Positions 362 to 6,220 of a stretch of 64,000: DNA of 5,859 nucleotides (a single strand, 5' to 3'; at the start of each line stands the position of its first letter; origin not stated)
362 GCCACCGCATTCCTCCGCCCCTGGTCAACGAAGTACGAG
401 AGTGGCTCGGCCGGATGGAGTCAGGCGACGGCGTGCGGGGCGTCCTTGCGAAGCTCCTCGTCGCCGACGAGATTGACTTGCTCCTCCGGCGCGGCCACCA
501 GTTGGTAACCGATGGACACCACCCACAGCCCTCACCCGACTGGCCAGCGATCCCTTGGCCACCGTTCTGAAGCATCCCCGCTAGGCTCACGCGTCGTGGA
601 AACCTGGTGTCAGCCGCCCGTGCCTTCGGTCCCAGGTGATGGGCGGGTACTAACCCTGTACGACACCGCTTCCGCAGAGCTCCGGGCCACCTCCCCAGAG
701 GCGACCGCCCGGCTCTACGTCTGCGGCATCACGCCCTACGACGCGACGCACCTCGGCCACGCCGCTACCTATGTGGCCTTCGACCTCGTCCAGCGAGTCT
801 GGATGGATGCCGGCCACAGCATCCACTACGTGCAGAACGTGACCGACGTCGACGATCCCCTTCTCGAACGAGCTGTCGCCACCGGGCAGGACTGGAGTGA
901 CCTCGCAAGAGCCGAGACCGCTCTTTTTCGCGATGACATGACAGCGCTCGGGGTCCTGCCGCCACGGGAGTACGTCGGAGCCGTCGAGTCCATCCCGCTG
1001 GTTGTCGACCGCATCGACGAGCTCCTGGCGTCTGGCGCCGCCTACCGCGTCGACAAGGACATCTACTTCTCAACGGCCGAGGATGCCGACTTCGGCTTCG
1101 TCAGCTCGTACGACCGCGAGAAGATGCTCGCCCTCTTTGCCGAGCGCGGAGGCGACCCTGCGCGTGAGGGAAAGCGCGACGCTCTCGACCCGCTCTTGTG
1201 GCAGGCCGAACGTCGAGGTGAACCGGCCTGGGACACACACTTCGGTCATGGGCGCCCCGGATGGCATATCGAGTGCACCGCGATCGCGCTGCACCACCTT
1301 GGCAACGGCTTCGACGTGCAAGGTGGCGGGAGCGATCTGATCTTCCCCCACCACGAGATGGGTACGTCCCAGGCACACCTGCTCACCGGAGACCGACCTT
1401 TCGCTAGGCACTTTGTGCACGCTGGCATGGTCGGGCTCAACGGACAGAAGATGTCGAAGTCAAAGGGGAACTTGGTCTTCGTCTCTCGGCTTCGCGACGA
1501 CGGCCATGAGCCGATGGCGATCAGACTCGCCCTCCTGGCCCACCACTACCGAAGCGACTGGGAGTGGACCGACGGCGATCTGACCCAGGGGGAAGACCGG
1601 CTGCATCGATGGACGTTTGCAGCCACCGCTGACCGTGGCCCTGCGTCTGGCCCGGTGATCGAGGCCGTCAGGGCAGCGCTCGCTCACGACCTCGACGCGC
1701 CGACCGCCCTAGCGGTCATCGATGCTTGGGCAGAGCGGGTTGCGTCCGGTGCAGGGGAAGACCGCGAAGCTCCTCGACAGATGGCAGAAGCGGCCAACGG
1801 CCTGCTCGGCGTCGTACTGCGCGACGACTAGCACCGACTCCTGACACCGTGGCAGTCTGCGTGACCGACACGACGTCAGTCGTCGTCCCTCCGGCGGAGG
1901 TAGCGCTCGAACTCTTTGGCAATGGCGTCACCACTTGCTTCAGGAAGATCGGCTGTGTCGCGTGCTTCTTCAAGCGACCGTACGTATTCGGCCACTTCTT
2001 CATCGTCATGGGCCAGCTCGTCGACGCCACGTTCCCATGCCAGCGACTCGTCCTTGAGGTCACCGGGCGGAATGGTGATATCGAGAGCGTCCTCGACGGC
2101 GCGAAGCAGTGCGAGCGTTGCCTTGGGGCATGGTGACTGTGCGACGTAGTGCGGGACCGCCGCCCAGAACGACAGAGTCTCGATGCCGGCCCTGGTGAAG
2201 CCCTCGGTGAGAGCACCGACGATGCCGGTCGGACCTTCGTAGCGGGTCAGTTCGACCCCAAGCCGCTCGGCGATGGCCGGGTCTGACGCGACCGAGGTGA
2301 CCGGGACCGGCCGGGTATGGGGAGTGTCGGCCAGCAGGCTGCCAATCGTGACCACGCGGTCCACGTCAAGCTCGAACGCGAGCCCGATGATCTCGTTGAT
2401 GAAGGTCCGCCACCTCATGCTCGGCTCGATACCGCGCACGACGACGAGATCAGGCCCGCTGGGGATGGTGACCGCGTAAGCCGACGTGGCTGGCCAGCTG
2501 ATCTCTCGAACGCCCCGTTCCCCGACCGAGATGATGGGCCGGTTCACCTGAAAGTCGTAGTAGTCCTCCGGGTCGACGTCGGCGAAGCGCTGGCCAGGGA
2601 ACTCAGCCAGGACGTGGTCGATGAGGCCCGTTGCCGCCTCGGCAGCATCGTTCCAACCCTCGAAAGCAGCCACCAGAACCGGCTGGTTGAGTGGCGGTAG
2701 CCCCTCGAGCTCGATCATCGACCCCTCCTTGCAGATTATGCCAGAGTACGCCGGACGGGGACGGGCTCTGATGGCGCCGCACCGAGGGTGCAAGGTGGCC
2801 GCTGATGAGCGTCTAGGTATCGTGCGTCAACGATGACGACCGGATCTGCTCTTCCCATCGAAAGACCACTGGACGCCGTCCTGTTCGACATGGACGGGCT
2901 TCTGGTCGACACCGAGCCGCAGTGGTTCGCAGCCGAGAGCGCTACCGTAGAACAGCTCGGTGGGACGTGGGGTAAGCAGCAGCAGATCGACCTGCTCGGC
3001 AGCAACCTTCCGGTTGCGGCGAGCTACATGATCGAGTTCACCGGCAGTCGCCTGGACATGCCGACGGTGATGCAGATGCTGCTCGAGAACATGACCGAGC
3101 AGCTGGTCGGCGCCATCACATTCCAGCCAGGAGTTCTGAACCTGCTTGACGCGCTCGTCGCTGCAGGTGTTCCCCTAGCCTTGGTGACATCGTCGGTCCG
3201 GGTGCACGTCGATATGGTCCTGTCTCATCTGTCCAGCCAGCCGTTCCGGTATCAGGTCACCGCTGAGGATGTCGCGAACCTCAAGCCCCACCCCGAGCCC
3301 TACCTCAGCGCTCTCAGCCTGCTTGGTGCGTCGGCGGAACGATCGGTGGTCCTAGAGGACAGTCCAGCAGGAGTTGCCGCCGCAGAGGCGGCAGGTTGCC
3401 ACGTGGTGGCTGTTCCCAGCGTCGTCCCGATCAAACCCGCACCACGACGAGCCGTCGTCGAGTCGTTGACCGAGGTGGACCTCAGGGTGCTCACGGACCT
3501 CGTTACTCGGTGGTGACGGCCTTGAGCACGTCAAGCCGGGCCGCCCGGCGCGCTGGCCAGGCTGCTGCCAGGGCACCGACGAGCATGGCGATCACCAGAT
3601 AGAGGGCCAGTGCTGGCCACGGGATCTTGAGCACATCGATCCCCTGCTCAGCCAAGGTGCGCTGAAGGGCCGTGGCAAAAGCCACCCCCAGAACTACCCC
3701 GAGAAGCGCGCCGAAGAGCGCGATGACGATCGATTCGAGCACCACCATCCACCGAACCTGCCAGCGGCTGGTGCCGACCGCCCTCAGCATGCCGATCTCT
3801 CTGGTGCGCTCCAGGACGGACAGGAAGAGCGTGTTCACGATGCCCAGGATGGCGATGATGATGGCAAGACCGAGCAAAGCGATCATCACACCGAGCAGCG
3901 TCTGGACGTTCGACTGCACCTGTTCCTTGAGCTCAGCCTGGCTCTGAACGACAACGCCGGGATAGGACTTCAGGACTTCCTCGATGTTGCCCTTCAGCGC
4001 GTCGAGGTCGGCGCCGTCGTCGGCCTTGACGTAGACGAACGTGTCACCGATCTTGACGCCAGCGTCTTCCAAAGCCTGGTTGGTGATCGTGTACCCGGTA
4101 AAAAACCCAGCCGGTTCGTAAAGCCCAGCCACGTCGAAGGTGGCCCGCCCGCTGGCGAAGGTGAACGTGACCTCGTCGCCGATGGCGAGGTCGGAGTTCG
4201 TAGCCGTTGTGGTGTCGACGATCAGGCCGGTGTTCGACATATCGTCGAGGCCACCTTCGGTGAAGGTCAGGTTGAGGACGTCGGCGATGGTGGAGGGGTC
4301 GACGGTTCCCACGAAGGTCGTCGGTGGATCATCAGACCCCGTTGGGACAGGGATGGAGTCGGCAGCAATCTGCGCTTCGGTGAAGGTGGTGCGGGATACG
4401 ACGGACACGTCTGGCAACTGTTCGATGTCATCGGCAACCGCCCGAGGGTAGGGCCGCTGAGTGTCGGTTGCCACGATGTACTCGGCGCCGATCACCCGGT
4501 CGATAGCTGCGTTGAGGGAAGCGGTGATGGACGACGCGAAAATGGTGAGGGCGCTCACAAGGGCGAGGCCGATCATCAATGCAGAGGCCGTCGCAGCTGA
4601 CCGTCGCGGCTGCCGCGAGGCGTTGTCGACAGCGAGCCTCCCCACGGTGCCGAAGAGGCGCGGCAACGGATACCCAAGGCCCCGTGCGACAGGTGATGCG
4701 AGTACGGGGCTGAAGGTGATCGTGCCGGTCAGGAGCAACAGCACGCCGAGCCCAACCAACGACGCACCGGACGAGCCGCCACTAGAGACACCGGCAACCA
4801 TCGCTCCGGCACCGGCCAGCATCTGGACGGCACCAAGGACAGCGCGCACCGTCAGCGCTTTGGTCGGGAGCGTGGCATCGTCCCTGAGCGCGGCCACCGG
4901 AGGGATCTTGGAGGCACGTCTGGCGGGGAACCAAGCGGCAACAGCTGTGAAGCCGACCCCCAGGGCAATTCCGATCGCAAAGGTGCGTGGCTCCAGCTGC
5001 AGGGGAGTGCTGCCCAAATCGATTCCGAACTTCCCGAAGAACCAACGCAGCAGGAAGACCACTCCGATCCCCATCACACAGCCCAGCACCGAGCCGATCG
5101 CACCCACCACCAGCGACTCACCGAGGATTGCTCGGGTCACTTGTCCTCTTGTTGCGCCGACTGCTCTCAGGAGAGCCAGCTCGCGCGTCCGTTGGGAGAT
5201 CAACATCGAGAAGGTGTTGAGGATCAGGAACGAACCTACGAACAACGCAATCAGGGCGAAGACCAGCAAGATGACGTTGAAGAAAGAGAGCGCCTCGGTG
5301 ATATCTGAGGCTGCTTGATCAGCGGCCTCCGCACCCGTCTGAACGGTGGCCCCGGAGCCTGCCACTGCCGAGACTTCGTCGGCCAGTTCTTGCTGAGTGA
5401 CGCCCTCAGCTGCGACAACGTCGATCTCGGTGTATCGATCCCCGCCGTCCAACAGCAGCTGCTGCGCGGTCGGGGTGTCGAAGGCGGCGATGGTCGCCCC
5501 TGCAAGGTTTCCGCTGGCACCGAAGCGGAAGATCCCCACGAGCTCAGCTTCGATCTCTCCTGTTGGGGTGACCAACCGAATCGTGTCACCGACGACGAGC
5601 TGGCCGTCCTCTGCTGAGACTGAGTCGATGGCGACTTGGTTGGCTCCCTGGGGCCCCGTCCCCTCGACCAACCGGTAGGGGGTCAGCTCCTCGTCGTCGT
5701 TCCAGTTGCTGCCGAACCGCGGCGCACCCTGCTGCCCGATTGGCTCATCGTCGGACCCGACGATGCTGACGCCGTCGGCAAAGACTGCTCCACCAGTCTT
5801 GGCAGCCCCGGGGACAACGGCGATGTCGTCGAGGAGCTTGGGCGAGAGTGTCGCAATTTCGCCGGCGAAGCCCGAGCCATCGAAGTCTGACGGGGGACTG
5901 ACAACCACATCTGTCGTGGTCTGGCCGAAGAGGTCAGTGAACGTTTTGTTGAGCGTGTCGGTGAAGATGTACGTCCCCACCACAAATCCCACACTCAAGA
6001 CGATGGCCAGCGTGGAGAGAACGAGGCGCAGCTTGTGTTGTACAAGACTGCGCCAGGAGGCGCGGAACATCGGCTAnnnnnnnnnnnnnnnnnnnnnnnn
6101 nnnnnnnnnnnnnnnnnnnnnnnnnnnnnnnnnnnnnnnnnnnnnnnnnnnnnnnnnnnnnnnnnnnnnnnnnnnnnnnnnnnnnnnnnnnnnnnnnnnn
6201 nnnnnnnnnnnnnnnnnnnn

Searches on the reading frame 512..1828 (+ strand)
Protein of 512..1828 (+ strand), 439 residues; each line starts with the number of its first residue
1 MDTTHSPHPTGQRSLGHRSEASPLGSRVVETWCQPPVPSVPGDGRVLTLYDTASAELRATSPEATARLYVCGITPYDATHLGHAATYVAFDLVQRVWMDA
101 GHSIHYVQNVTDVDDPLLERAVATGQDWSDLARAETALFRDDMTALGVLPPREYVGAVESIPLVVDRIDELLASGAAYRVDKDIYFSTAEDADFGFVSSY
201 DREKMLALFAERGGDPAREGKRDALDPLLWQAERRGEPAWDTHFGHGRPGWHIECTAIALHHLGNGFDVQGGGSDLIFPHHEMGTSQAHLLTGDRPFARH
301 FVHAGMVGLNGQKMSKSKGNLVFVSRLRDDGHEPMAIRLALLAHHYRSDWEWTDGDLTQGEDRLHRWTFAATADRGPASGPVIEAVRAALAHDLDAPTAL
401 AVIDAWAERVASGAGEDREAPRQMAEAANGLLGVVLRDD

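Call 25: search_protein_families(library=pfam, max_evalue=0.00001, proteins=[window:512-1828:+])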
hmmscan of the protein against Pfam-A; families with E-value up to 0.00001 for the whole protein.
window:512-1828:+ (439 aa): 3 families
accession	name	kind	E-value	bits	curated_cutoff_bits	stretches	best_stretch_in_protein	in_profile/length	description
PF01406.26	tRNA-synt_1e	-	1.1e-83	281.5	27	1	64-359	8-298/301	tRNA synthetases class I (C) catalytic domain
PF09334.17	tRNA-synt_1g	-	9.6e-07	28.3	20.1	0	289-351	303-365/391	tRNA synthetases class I (M)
PF00133.28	tRNA-synt_1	-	7.2e-06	25.5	22.7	0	268-352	330-413/414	tRNA synthetases class I (I, L, M and V)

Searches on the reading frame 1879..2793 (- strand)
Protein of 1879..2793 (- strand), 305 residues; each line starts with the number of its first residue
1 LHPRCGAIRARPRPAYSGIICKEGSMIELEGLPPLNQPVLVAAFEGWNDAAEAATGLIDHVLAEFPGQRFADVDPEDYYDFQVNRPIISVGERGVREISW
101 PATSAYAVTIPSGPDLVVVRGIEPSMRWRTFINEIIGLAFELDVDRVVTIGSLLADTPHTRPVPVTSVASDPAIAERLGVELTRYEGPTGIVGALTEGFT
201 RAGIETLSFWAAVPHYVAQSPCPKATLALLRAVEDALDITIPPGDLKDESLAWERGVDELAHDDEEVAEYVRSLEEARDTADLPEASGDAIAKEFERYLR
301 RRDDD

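Call 25: search_protein_families(library=pfam, max_evalue=0.00001, proteins=[window:1879-2793:-])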
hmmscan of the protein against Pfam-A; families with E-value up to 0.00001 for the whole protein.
window:1879-2793:- (305 aa): 1 family
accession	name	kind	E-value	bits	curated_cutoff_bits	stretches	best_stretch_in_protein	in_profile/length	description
PF09754.15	PAC2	-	2.4e-60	204.5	25.8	1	43-261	1-215/215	PAC2 family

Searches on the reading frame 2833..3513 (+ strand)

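Call 25: search_protein_families(library=pfam, max_evalue=0.00001, proteins=[window:2833-3513:+])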
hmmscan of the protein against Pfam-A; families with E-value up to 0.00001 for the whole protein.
window:2833-3513:+ (227 aa): 3 families
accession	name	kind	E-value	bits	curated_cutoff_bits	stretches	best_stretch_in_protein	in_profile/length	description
PF13419.12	HAD_2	-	4.1e-28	99.1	23.8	1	16-194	1-178/178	Haloacid dehalogenase-like hydrolase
PF00702.32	Hydrolase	-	1.2e-19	71.9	26.4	1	14-188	2-191/191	haloacid dehalogenase-like hydrolase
PF12710.13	HAD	-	5.5e-06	27.4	27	1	16-134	1-123/189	haloacid dehalogenase-like hydrolase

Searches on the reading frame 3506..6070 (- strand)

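Call 25: search_protein_families(library=pfam, max_evalue=0.00001, proteins=[window:3506-6070:-])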
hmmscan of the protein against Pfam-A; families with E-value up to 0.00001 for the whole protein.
window:3506-6070:- (855 aa): 2 families
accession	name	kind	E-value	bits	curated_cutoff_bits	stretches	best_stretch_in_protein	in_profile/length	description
PF02687.27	FtsX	-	2.7e-40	137.6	25.5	2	270-391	2-120/120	FtsX-like permease C-terminal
PF12704.14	MacB_PCD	-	2.5e-22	80.7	27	2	17-235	2-206/207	MacB-like periplasmic core domain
